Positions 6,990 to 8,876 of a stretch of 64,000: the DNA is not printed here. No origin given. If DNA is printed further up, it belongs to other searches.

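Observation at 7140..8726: GAF domain replacing the N-terminal cytoplasmic domain of a GspF/PilC platform protein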

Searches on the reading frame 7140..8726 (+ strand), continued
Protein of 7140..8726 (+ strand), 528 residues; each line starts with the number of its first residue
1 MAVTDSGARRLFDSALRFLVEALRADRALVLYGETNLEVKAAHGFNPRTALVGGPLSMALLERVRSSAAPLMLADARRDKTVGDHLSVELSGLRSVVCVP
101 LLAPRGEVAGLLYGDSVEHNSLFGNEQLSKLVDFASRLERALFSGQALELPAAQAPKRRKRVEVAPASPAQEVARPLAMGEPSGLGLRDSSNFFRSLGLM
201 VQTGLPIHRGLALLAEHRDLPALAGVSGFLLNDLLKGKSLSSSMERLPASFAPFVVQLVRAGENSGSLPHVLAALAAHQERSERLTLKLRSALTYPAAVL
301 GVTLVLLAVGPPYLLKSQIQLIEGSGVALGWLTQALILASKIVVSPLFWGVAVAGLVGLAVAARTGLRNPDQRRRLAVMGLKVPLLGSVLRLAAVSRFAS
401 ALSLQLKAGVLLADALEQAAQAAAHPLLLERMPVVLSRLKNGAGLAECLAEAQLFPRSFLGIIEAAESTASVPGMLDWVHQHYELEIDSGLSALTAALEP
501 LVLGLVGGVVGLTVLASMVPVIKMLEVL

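Call 61: search_protein_families(library=ncbifam, proteins=[window:7140-8726:+], max_evalue=0.01)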
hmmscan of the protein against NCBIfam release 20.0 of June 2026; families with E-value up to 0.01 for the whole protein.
window:7140-8726:+ (528 aa): 6 families
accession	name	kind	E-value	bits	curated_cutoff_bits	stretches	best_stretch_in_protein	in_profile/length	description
TIGR02120.1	GspF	equivalog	3.5e-56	191.2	424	1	183-525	58-398/401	type II secretion system inner membrane protein GspF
NF052606.1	T4PiliAsmPilCMyx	equivalog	4e-52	177.5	700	1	177-525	69-415/419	type IV pilus assembly protein PilC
NF007861.0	PRK10573.1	equivalog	4.3e-46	157.8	401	1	189-527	60-397/401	protein transport protein HofC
NF052607.1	T4PiliAsmPilCThrm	equivalog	1.2e-45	156.3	700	1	184-527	62-403/406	type IV pilus assembly protein PilC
NF047826.1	T3SSXpsF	equivalog_domain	2.3e-34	118.9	650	1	191-525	69-401/405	type II secretion system protein XpsF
NF041012.2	T4P_ComGB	equivalog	4.9e-25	88.6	240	1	190-526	3-332/332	competence type IV pilus assembly protein ComGB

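Call 80: search_protein_families(library=padloc, proteins=[window:7140-8726:+], max_evalue=0.001)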
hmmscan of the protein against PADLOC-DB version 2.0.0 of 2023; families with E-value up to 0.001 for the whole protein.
window:7140-8726:+ (528 aa): 0 families

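Call 86: find_encoding_contigs(protein=P0001, flank=10000, max_places=2)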
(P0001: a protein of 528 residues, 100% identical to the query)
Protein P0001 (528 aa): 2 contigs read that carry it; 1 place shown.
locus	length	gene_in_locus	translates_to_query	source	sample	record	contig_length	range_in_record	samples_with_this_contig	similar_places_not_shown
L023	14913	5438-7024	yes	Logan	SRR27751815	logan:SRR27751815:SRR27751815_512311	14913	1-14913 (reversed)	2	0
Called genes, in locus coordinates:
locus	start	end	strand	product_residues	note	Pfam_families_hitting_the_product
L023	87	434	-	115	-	PF07238:PilZ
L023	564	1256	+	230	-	-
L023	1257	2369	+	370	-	-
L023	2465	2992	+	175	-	PF01625:PMSR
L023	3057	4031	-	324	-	PF05099:TerB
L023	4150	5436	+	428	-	PF00069:Pkinase, PF07714:PK_Tyr_Ser-Thr, PF03109:ABC1 (weak)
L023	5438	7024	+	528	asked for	PF01590:GAF (weak), PF13492:GAF_3 (weak), PF00482:T2SSF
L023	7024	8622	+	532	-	-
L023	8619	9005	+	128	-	-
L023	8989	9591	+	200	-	-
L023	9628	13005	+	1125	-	PF00326:Peptidase_S9 (faint), PF12146:Hydrolase_4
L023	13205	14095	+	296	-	-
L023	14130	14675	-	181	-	PF01872:RibD_C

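Call 87: search_protein_families(library=pfam, proteins=[P0004], max_evalue=0.1)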
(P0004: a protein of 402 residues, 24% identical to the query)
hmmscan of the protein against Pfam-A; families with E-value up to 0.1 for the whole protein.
P0004 (402 aa): 2 families
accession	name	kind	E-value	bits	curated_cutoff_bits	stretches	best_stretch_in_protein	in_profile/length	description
PF00482.28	T2SSF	-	7e-56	188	25.2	2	70-192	1-125/125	Type II secretion system (T2SS), protein F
PF20990.2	DUF2207_C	-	0.027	14.6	33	1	100-253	75-203/247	Predicted membrane protein (DUF2207) C-terminal domain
